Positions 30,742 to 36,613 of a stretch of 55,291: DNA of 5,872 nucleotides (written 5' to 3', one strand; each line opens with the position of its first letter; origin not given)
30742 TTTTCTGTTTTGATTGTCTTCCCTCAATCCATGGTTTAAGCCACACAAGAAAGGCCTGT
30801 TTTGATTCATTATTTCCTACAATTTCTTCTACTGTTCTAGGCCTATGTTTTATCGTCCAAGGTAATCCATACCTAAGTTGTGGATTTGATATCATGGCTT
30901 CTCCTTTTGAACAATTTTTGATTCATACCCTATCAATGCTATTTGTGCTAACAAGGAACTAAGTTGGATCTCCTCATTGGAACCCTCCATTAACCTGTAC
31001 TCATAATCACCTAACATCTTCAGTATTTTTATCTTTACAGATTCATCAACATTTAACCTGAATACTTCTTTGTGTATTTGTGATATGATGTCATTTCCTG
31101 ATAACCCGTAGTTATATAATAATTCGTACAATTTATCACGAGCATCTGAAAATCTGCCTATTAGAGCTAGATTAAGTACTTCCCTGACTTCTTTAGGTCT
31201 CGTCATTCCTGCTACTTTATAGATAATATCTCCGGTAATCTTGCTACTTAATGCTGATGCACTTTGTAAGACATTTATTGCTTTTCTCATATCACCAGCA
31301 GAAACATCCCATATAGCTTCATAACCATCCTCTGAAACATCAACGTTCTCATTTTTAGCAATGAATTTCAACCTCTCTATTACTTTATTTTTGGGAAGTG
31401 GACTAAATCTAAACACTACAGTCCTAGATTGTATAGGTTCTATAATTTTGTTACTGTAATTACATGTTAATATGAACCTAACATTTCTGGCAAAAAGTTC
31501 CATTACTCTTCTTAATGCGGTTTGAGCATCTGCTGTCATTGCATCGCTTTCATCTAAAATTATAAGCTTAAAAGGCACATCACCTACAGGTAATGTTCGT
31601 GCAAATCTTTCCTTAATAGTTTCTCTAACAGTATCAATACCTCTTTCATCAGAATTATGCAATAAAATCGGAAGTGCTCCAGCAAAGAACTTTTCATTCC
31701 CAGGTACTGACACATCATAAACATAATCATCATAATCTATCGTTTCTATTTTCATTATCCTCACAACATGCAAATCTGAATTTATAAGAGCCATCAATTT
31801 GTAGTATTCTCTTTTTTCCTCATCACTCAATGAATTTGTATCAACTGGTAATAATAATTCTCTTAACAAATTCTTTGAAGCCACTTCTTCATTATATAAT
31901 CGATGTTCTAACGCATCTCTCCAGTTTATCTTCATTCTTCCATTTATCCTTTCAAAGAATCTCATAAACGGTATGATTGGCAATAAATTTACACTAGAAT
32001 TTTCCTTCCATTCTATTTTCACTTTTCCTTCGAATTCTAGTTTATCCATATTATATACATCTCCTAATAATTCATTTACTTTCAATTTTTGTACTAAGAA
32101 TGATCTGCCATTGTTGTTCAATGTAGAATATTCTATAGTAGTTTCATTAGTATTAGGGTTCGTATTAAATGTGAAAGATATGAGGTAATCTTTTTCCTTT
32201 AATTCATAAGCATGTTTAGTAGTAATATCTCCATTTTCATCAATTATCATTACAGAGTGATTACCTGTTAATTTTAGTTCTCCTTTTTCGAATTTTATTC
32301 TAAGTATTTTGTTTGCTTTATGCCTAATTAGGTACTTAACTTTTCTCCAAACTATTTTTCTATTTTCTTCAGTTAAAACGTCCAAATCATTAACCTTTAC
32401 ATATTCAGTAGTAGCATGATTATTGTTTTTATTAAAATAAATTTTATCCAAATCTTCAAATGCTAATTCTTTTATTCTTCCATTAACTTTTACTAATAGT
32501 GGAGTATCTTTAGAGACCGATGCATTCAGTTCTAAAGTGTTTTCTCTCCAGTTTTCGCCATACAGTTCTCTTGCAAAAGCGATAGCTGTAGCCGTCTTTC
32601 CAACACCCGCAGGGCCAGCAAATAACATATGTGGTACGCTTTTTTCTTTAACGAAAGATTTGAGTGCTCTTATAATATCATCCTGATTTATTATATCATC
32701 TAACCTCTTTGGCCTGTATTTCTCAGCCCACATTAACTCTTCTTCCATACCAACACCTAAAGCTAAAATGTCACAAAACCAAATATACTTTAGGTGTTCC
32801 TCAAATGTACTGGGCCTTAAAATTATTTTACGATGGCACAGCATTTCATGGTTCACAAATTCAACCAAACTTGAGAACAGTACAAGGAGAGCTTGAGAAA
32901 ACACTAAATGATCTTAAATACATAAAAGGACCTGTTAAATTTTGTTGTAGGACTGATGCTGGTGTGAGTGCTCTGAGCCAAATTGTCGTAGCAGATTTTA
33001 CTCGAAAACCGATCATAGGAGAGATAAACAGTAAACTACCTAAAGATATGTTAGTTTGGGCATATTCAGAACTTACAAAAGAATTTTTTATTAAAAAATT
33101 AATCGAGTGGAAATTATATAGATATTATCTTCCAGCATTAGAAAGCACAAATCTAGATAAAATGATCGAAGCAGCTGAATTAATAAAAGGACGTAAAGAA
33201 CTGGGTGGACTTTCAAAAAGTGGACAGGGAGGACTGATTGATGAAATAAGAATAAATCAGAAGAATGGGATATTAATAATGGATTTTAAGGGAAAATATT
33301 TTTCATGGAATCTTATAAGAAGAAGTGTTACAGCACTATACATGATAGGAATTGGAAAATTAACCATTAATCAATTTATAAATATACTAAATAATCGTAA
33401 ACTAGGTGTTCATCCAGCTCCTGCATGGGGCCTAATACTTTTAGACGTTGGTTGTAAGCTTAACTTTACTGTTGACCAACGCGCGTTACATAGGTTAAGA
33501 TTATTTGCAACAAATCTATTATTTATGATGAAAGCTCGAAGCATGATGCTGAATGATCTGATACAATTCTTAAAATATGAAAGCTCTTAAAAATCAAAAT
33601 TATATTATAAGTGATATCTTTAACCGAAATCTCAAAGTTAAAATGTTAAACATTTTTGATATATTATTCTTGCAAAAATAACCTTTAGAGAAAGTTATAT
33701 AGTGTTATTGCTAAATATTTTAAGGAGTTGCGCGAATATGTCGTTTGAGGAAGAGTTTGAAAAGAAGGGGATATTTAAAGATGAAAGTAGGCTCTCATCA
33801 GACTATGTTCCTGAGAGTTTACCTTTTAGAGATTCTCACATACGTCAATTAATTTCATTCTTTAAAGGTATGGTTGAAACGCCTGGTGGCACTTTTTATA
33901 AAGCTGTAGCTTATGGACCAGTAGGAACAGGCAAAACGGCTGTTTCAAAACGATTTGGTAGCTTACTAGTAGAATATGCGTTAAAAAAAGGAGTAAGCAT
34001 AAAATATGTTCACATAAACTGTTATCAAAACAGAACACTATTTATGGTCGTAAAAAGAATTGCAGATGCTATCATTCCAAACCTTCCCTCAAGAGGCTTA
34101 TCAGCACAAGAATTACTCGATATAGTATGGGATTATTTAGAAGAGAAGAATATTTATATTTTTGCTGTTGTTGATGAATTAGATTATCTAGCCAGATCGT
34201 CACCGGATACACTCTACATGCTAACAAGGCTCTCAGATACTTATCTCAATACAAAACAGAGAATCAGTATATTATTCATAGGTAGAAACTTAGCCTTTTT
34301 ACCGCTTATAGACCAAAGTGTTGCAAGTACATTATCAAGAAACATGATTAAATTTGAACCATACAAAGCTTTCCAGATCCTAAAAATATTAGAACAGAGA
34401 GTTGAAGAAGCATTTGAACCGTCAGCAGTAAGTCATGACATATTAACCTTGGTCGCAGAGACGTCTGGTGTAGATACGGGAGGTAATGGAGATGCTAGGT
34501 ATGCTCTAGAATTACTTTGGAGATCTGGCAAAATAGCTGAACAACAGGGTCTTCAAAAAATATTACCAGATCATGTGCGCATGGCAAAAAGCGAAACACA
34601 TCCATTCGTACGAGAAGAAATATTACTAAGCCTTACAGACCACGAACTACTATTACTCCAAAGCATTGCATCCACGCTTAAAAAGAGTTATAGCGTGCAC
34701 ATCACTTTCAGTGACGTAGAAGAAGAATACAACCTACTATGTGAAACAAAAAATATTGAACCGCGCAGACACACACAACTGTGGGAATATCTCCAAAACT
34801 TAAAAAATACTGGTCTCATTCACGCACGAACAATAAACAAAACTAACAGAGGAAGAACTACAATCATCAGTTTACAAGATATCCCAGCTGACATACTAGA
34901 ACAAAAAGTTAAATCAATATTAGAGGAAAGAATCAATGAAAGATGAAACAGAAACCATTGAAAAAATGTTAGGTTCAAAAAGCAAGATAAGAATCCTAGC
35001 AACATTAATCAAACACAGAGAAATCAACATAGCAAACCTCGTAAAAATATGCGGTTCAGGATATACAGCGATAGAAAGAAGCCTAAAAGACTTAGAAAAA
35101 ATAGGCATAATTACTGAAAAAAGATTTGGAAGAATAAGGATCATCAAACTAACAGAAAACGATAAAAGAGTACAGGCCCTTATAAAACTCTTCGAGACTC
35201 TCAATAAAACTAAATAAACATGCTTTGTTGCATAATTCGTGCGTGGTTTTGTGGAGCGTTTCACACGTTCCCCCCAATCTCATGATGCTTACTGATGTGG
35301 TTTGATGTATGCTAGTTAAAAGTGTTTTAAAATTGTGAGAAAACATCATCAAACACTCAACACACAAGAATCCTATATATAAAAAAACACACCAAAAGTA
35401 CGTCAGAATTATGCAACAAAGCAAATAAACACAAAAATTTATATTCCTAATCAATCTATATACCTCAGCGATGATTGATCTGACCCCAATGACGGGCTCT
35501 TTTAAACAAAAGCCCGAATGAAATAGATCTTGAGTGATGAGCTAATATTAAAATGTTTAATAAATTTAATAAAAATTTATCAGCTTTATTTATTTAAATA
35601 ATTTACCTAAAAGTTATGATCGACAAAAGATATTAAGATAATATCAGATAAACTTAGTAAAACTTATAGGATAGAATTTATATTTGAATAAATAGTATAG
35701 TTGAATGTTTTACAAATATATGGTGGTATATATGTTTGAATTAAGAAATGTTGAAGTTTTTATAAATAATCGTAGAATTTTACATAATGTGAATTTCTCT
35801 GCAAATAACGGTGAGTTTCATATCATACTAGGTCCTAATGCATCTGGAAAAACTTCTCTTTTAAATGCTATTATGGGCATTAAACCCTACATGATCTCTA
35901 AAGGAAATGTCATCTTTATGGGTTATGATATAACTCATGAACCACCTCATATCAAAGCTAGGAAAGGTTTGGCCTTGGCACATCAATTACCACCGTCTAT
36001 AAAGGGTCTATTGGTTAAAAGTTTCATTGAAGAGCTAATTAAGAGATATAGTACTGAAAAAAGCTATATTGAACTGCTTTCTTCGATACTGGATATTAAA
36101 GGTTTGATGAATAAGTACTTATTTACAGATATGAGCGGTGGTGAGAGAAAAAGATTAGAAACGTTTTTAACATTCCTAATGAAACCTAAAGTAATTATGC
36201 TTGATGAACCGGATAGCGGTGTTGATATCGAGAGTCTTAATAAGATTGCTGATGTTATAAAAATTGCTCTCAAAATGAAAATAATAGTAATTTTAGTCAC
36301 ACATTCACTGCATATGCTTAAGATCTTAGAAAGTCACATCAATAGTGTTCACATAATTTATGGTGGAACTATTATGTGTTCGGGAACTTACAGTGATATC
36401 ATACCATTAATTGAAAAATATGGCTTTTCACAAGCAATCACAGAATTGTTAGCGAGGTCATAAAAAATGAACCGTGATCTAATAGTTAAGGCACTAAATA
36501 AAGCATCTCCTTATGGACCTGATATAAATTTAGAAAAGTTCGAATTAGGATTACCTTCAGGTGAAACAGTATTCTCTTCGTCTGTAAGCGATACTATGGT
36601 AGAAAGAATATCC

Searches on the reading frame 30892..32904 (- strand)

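Call 34: search_protein_families(library=pfam, proteins=[window:30892-32904:-], max_evalue=0.000001)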
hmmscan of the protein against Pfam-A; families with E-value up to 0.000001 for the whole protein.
window:30892-32904:- (670 aa): 5 families
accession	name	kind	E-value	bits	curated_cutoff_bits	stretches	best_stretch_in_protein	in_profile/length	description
PF08542.16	Rep_fac_C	-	1.8e-25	89.6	23.6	1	569-654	2-88/88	Replication factor C C-terminal domain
PF14890.11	Intein_splicing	-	3.9e-20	72.6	35.8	1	177-417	26-155/155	Intein splicing domain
PF13177.12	DNA_pol3_delta2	-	2.2e-13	50.9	27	1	420-503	80-160/161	DNA polymerase III, delta subunit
PF00004.35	AAA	-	2.2e-10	41.5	21.2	0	425-498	45-126/131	ATPase family associated with various cellular activities (AAA)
PF21960.2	RCF1-5-like_lid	-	1.4e-09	38.2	27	1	511-550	2-42/43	RCF1/5-like, AAA+ ATPase lid domain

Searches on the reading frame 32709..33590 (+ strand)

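Call 34: search_protein_families(library=pfam, proteins=[window:32709-33590:+], max_evalue=0.000001)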
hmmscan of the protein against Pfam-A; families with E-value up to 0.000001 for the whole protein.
window:32709-33590:+ (293 aa): 1 family
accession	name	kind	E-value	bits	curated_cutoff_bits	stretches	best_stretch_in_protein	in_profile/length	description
PF01416.25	PseudoU_synth_1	-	1.8e-09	38.4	23.3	0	178-247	29-105/108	tRNA pseudouridine synthase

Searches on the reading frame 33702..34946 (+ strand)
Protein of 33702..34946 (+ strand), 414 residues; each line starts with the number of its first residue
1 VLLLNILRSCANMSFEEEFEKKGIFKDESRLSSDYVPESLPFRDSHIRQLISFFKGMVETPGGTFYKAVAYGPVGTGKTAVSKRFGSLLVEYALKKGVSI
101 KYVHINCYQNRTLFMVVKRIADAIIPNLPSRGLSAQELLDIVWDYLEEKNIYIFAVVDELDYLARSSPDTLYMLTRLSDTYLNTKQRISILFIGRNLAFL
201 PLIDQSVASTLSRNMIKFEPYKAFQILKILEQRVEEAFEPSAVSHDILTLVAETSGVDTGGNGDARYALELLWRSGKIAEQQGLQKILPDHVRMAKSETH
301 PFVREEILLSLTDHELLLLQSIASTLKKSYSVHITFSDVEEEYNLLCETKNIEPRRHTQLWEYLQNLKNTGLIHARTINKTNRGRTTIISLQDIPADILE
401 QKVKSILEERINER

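Call 32: find_encoding_contigs(protein=window:33702-34946:+, flank=10000, max_places=1)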
Protein window:33702-34946:+ (414 aa): no gene with exactly this product is on record in the collection.

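Call 34: search_protein_families(library=pfam, proteins=[window:33702-34946:+], max_evalue=0.000001)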
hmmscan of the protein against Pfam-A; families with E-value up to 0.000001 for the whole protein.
window:33702-34946:+ (414 aa): 3 families
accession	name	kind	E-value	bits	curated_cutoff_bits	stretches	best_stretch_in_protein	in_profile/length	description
PF22703.2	Cdc6_lid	-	2.2e-21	75.9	27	1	228-297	2-68/68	Cdc6 AAA+ ATPase-type lid domain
PF09079.17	Cdc6_C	-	1.6e-19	70.1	25.1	1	310-400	5-95/96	CDC6, C terminal winged helix domain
PF13401.12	AAA_22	-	8.1e-12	46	27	1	69-196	9-124/130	AAA domain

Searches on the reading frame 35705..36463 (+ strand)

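Call 34: search_protein_families(library=pfam, proteins=[window:35705-36463:+], max_evalue=0.000001)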
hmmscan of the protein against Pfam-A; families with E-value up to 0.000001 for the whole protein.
window:35705-36463:+ (252 aa): 2 families
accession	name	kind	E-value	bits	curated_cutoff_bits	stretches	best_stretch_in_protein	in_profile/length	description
PF00005.33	ABC_tran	-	3.8e-19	70.1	25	1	26-170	1-136/137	ABC transporter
PF13304.12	AAA_21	-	2.3e-11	44.8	27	0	126-205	221-303/304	AAA domain, putative AbiEii toxin, Type IV TA system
